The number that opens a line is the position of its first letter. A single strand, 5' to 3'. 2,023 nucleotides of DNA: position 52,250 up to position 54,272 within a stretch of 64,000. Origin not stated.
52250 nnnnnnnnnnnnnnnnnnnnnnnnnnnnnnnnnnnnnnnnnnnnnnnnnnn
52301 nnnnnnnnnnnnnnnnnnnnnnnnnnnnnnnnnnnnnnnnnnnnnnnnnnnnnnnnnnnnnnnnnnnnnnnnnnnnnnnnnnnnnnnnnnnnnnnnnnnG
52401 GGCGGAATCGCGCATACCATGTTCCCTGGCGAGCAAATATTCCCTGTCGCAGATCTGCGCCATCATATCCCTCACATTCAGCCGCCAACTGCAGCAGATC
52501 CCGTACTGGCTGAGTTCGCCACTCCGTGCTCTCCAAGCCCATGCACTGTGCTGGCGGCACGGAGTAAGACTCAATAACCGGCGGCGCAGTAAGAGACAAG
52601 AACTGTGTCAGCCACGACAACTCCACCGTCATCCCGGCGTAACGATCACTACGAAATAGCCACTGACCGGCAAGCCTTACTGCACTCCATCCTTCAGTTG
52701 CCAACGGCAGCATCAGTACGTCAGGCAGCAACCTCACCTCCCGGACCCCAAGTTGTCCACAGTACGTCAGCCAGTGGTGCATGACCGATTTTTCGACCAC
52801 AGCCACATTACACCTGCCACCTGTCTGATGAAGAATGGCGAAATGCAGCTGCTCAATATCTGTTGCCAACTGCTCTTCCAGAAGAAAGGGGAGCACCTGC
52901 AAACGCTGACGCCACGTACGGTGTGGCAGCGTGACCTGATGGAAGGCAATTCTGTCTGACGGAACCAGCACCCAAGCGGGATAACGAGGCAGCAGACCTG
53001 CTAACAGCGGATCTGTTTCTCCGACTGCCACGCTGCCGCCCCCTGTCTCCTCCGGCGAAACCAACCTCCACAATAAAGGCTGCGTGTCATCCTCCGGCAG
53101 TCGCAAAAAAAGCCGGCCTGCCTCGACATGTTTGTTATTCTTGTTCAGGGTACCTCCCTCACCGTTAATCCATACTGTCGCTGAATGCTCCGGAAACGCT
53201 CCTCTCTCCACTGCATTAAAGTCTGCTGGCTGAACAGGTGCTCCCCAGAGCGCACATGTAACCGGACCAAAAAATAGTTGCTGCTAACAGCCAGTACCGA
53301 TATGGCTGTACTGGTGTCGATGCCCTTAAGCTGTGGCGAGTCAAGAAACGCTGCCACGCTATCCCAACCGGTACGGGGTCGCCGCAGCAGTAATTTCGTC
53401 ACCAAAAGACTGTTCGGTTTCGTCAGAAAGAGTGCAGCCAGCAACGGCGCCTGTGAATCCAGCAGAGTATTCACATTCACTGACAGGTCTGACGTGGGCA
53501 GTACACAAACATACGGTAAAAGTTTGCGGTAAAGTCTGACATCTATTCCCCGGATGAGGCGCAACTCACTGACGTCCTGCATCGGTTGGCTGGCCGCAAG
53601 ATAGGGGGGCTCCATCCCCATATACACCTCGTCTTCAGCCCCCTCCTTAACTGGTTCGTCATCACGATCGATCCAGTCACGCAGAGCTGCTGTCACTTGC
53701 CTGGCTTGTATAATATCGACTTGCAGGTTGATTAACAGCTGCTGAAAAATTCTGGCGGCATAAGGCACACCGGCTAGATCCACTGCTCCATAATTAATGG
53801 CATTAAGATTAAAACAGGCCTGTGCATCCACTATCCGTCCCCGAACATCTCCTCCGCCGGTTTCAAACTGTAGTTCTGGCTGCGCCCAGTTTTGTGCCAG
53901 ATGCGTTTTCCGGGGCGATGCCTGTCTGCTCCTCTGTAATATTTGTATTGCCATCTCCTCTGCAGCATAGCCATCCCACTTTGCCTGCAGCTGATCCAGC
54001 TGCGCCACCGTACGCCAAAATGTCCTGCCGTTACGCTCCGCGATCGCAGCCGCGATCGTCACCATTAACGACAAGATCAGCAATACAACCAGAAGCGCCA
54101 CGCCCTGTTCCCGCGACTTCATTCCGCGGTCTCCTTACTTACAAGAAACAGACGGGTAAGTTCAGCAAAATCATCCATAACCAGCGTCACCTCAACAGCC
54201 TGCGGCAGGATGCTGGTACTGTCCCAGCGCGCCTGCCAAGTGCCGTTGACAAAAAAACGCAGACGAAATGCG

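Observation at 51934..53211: etpL start codon is ambiguous; a poly-T tract upstream could shift an in-frame ATG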

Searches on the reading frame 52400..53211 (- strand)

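Call 40: search_solved_structures(query=window:52400-53211:-, max_evalue=0.001, show_alignments=4)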
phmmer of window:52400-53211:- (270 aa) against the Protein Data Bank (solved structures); distinct sequences matched with E-value up to 0.001: 5.
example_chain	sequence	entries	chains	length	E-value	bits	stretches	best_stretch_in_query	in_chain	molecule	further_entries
5tkw_A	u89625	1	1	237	4.8e-45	157.5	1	33-260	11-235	Type II secretion system protein L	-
4pht_X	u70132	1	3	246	1.5e-24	90.3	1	36-244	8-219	Type II secretion system protein L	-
1yf5_L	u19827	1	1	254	1.9e-18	70.2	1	40-244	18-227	General secretion pathway protein L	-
1w97_L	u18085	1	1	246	2.1e-18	70.1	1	40-244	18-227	TYPE II SECRETION SYSTEM PROTEIN L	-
2bh1_A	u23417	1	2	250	2.2e-18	70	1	40-244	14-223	GENERAL SECRETION PATHWAY PROTEIN L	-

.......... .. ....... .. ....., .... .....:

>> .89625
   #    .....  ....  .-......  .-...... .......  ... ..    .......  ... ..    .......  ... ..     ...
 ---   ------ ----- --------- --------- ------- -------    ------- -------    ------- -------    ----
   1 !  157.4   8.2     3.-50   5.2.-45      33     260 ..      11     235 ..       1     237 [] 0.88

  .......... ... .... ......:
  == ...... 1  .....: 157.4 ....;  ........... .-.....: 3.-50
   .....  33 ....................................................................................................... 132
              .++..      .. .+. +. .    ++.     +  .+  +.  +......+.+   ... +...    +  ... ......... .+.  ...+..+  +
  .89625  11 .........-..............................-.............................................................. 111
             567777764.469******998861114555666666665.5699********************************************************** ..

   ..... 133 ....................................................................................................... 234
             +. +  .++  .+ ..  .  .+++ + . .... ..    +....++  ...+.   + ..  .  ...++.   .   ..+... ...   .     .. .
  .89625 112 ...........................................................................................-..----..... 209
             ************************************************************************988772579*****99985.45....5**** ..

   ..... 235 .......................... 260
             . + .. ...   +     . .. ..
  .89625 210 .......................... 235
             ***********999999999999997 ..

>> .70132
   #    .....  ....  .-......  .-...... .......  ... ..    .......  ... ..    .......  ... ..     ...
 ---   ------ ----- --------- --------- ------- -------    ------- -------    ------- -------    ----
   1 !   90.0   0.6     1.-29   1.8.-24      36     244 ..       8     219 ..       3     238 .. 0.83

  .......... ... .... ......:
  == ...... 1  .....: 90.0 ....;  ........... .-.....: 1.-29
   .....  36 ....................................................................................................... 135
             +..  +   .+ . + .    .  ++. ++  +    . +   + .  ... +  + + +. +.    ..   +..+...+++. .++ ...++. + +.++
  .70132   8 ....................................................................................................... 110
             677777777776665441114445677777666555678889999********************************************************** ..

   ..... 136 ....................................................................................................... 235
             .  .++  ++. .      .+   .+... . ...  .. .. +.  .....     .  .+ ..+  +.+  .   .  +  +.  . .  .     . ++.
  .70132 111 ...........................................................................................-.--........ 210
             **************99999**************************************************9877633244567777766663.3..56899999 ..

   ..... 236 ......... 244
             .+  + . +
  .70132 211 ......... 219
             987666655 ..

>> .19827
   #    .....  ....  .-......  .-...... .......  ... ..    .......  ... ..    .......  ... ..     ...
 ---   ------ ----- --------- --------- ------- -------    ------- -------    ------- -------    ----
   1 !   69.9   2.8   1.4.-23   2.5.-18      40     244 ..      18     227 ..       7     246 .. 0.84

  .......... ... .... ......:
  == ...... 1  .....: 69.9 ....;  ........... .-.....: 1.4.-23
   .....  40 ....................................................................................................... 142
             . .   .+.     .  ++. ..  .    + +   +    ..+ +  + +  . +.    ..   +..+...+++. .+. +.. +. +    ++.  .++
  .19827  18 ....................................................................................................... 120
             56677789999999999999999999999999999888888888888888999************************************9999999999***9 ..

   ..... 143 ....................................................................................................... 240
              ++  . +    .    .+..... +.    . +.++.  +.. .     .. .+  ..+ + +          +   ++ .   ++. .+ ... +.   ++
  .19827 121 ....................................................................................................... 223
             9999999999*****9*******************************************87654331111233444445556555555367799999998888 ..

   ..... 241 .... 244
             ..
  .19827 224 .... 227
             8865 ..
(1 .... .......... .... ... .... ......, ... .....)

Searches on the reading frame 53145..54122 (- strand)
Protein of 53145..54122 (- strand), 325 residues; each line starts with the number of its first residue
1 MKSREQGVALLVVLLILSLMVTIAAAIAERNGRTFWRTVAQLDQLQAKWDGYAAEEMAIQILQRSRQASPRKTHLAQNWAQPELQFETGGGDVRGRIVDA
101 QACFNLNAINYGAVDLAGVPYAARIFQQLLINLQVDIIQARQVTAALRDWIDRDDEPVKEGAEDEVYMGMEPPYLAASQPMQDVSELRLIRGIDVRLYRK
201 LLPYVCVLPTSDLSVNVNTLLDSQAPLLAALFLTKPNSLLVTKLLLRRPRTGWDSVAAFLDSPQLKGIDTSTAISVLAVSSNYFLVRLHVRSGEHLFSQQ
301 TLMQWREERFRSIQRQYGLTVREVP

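Call 4: search_protein_families(library=pfam, proteins=[window:53145-54122:-])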
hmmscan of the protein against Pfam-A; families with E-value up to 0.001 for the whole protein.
window:53145-54122:- (325 aa): 2 families
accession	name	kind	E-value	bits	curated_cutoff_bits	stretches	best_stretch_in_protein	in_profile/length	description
PF21687.3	T2SSK_1st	-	2.4e-35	122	26.2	1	102-210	1-107/107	Type II secretion system (T2SS), protein K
PF03934.19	T2SSK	-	3.3e-12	47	24.2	1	215-276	1-58/63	Type II secretion system (T2SS), protein K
